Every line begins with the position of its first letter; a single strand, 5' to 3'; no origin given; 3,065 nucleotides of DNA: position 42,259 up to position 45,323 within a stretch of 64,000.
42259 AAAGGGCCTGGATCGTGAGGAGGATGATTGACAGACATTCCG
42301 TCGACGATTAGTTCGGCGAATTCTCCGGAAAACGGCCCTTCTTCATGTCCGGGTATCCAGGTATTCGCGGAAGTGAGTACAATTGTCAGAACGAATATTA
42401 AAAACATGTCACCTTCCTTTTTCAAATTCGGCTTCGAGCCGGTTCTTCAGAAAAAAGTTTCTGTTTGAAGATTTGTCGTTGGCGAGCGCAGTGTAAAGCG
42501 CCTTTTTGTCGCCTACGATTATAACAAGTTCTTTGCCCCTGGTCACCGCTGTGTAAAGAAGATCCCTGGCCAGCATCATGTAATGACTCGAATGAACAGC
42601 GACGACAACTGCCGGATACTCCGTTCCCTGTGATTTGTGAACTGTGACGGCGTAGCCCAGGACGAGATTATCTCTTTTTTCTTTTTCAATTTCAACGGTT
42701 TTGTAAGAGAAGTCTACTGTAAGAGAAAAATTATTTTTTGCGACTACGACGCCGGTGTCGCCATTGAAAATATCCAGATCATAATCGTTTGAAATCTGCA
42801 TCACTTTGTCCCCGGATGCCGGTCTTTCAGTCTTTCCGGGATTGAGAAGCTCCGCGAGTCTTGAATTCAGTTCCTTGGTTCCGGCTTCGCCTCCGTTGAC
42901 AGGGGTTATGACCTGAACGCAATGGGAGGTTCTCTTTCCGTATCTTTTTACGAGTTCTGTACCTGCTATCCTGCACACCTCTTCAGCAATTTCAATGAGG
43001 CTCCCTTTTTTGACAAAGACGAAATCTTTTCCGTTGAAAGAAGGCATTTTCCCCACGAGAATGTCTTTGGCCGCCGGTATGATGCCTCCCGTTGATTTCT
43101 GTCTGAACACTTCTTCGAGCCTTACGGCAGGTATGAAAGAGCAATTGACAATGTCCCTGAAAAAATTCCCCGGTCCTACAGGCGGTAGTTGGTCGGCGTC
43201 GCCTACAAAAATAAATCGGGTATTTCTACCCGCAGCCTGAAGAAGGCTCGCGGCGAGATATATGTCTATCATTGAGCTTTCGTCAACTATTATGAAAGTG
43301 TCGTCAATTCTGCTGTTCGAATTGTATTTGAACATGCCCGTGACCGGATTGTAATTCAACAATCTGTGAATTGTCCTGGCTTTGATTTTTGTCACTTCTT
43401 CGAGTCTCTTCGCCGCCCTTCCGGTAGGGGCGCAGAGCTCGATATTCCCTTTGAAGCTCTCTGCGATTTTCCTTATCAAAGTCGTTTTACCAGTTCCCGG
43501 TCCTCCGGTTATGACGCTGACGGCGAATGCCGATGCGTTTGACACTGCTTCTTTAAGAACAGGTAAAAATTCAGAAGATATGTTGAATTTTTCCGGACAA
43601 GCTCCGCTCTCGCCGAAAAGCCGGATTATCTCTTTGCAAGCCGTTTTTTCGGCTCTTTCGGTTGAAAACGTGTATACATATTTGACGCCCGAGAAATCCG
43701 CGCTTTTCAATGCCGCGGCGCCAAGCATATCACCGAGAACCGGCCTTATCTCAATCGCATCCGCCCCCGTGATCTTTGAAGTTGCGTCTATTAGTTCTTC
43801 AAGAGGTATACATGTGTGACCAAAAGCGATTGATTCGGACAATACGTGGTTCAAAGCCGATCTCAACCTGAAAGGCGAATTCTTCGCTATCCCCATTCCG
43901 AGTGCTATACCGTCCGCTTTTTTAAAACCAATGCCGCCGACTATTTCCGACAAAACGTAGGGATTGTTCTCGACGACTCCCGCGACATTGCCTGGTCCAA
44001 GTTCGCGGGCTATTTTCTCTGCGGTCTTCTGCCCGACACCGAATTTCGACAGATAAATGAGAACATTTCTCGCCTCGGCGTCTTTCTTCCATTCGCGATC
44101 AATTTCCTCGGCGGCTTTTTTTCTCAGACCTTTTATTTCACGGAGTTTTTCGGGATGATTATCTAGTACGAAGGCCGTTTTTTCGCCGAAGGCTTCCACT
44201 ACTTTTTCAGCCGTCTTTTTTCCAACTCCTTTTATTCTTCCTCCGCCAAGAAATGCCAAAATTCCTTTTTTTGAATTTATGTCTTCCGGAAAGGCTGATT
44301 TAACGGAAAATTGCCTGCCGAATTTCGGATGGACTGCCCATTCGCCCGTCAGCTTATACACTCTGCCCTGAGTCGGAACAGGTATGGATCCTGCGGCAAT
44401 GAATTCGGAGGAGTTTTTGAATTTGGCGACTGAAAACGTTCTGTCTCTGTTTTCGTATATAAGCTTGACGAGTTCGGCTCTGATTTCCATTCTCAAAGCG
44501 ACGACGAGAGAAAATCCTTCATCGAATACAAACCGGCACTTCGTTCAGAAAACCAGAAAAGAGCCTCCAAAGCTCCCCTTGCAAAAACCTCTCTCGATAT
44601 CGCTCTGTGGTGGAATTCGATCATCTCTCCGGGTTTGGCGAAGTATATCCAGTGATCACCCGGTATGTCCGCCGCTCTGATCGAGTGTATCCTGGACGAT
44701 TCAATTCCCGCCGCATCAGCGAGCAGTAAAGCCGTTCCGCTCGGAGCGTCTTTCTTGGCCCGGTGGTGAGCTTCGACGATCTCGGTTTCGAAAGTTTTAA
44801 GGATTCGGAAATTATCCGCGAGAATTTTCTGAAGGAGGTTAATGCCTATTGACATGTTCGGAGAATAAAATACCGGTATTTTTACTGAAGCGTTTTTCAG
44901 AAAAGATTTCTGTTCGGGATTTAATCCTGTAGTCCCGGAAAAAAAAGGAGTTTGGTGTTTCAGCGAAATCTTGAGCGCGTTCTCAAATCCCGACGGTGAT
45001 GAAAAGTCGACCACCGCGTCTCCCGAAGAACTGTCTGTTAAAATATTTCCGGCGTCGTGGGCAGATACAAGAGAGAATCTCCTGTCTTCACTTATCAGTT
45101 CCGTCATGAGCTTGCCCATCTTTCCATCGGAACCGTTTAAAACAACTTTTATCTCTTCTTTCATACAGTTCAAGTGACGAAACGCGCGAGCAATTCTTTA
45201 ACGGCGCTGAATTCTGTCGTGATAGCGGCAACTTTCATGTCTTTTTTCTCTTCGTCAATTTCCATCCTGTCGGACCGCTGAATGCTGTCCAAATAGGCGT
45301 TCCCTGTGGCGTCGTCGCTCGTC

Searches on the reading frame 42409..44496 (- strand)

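Call 57: search_protein_families(library=pfam, proteins=[window:42409-44496:-], max_evalue=0.00001)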
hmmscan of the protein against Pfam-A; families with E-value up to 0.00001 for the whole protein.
window:42409-44496:- (695 aa): 9 families
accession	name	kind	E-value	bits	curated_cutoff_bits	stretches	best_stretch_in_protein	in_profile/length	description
PF13245.12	AAA_19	-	1.1e-38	132.8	25.1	1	315-442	2-134/134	AAA domain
PF13604.12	AAA_30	-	1.1e-35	123.5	27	1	322-485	16-174/191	AAA domain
PF14490.11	HHH_RecD2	-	3.9e-26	91.2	27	1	140-229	3-92/92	ATP-dependent RecD2 DNA helicase HHH domain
PF13538.12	UvrD_C_2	-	6.7e-17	61.5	27.4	1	614-661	2-52/52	UvrD-like helicase C-terminal domain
PF23139.1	OB_YrrC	-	3.3e-15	56.2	27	1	4-68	3-71/76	ATP-dependent DNA helicase YrrC, OB-fold domain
PF18335.7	SH3_13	-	1.2e-12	47.8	41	1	543-596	1-65/65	ATP-dependent RecD-like DNA helicase SH3 domain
PF01443.25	Viral_helicase1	-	4.4e-12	46.8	21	0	328-439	2-99/228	Viral superfamily 1 RNA helicase core domain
PF14520.12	HHH_5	-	1.4e-09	38.7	27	0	88-137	7-56/57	Helix-hairpin-helix domain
PF13086.12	AAA_11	-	9.6e-07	29.3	27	0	316-359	12-62/257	AAA domain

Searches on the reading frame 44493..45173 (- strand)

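Call 57: search_protein_families(library=pfam, proteins=[window:44493-45173:-], max_evalue=0.00001)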
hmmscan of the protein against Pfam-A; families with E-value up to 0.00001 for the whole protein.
window:44493-45173:- (226 aa): 2 families
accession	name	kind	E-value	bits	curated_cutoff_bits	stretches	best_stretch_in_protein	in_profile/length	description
PF05173.19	DapB_C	-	7.5e-35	120.1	27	1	110-222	1-121/121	Dihydrodipicolinate reductase, C-terminus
PF01113.26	DapB_N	-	1.1e-20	74.4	25.6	1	8-107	1-124/124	Dihydrodipicolinate reductase, N-terminus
